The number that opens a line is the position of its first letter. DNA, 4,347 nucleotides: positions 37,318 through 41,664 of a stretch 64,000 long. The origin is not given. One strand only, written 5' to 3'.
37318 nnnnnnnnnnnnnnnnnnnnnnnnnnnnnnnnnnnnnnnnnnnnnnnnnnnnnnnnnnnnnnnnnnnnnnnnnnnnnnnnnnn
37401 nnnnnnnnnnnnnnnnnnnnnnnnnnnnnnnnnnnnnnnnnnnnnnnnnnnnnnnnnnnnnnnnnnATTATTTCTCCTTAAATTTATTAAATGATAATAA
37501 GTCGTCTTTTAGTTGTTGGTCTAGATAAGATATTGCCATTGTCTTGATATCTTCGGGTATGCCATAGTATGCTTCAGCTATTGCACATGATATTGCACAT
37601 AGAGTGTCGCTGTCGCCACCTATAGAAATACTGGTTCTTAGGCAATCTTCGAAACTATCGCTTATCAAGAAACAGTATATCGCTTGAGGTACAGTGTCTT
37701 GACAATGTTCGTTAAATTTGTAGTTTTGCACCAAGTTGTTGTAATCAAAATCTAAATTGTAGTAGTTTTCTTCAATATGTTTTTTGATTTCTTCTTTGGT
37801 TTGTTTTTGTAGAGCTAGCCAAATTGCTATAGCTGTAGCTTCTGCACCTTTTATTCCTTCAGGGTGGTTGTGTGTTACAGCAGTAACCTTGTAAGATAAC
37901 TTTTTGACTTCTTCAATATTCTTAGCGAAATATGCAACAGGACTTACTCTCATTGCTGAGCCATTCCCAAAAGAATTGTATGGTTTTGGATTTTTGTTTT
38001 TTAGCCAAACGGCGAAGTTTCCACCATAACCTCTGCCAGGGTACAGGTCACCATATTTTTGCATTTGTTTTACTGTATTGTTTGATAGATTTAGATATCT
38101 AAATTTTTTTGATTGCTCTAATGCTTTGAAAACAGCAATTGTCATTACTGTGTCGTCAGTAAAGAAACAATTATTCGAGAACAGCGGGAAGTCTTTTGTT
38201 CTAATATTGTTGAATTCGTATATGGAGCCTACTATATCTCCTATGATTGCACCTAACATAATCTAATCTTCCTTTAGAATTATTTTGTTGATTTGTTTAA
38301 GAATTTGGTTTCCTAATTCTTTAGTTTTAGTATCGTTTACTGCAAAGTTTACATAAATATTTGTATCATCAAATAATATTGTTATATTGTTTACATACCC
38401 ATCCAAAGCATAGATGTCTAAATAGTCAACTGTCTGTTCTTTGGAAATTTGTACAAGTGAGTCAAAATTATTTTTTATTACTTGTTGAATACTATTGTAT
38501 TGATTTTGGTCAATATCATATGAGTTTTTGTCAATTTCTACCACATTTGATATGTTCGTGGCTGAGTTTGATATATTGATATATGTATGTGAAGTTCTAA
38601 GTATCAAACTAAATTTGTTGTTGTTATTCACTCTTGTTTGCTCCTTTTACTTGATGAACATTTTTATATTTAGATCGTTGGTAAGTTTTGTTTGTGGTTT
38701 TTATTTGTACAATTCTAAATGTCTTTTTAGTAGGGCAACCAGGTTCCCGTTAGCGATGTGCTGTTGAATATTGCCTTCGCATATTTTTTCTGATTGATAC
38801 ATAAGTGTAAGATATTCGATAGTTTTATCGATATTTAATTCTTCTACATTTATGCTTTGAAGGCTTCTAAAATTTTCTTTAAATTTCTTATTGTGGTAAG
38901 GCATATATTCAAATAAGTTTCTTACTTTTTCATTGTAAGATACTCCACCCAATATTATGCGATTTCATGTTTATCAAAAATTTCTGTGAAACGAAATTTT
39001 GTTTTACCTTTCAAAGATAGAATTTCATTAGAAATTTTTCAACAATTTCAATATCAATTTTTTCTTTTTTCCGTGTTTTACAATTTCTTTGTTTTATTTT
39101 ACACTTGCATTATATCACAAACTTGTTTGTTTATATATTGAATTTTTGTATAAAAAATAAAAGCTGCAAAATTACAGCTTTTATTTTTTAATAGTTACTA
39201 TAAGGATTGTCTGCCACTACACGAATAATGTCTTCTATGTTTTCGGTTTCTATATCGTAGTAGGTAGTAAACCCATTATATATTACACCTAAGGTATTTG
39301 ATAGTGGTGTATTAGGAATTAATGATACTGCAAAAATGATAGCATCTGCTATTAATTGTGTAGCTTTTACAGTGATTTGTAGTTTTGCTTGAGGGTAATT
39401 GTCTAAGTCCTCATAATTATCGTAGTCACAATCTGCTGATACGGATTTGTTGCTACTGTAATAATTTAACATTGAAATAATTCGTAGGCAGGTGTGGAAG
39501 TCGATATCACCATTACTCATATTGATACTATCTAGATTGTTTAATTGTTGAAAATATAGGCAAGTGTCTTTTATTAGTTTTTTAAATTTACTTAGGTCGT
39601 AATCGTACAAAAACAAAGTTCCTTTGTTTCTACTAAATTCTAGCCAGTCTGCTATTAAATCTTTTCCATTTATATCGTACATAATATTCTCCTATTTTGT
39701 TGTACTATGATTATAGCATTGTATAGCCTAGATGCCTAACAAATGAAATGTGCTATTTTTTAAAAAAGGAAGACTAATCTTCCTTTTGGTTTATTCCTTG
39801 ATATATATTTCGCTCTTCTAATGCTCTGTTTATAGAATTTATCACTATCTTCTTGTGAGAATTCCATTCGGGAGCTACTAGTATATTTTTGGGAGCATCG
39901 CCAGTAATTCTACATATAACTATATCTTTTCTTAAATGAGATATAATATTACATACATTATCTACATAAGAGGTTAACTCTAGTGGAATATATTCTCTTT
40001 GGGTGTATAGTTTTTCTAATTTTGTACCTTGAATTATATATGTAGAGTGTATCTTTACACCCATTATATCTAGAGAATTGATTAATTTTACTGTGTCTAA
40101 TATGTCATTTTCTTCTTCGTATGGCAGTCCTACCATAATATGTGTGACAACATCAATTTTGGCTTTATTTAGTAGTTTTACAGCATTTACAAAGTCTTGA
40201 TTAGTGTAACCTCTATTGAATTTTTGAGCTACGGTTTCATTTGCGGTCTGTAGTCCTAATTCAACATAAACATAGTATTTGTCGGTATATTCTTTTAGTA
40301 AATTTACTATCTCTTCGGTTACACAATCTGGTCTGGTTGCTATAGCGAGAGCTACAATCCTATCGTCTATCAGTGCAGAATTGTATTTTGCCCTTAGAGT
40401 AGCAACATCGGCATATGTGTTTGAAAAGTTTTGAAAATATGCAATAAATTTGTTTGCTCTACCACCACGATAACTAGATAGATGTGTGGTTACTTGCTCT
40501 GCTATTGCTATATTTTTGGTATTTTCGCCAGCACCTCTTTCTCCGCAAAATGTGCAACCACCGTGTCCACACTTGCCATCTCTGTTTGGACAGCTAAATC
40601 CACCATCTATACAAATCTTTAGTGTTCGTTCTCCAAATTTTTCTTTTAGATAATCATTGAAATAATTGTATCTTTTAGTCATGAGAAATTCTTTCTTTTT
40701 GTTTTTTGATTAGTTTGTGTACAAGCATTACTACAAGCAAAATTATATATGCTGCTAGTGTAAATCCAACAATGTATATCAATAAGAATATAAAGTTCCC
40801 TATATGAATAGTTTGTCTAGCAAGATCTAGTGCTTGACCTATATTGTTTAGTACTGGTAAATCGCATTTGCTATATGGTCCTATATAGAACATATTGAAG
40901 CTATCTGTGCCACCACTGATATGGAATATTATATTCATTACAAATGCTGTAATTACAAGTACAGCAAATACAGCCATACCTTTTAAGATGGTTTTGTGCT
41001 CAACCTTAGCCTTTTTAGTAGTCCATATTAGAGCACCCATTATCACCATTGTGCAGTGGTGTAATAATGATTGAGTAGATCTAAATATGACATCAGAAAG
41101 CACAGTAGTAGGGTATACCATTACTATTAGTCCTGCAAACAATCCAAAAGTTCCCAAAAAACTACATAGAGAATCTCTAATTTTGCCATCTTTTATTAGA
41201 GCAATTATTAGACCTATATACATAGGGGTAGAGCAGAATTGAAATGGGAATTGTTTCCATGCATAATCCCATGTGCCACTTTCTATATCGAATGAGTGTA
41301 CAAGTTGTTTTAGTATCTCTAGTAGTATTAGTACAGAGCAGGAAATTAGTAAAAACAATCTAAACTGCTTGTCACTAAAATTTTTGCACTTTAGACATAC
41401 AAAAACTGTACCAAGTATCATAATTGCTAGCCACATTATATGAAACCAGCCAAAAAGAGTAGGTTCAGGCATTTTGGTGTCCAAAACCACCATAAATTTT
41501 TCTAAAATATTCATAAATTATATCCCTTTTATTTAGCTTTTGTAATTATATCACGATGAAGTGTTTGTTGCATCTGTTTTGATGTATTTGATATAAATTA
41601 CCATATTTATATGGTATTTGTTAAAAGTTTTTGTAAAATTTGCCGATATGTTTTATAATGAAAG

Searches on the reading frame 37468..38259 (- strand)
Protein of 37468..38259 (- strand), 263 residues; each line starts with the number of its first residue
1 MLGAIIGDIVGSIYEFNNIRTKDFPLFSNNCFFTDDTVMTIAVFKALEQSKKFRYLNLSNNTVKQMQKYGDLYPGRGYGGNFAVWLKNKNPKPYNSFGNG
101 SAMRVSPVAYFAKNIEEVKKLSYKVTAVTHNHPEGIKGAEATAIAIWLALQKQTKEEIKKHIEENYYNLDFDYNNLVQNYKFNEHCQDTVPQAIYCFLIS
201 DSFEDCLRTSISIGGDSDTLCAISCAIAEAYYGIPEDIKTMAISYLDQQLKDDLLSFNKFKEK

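Call 60: search_protein_families(library=pfam, proteins=[window:37468-38259:-], max_evalue=0.001)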
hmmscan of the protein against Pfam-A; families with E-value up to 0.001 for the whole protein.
window:37468-38259:- (263 aa): 1 family
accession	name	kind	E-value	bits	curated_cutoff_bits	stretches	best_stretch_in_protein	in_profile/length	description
PF03747.19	ADP_ribosyl_GH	-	1.2e-40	140.4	26.2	1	1-234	3-281/287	ADP-ribosylglycohydrolase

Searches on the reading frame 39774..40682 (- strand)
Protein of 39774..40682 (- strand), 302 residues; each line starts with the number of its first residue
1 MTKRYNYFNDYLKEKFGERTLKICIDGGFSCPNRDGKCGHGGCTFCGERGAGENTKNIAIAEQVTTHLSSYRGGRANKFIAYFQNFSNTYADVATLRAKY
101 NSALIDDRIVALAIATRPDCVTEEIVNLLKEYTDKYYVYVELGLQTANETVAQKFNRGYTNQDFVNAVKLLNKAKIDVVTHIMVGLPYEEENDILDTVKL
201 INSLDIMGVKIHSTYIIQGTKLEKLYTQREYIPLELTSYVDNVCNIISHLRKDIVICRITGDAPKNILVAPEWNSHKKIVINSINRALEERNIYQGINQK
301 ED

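Call 60: search_protein_families(library=pfam, proteins=[window:39774-40682:-], max_evalue=0.001)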
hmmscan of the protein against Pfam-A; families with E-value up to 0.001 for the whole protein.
window:39774-40682:- (302 aa): 2 families
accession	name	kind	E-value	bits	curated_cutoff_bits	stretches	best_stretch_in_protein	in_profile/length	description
PF16199.10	Radical_SAM_C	-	1.3e-25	89.8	31.9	1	207-289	2-84/85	Radical_SAM C-terminal domain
PF04055.27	Radical_SAM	-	3.7e-20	73.2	29.5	1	39-201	8-166/166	Radical SAM superfamily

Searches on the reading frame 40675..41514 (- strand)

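Call 60: search_protein_families(library=pfam, proteins=[window:40675-41514:-], max_evalue=0.001)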
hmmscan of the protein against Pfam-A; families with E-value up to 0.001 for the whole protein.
window:40675-41514:- (279 aa): 1 family
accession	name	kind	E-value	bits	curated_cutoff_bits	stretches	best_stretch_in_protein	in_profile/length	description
PF14808.11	TMEM164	-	1.4e-15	57.8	25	1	20-258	1-212/217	TMEM164 family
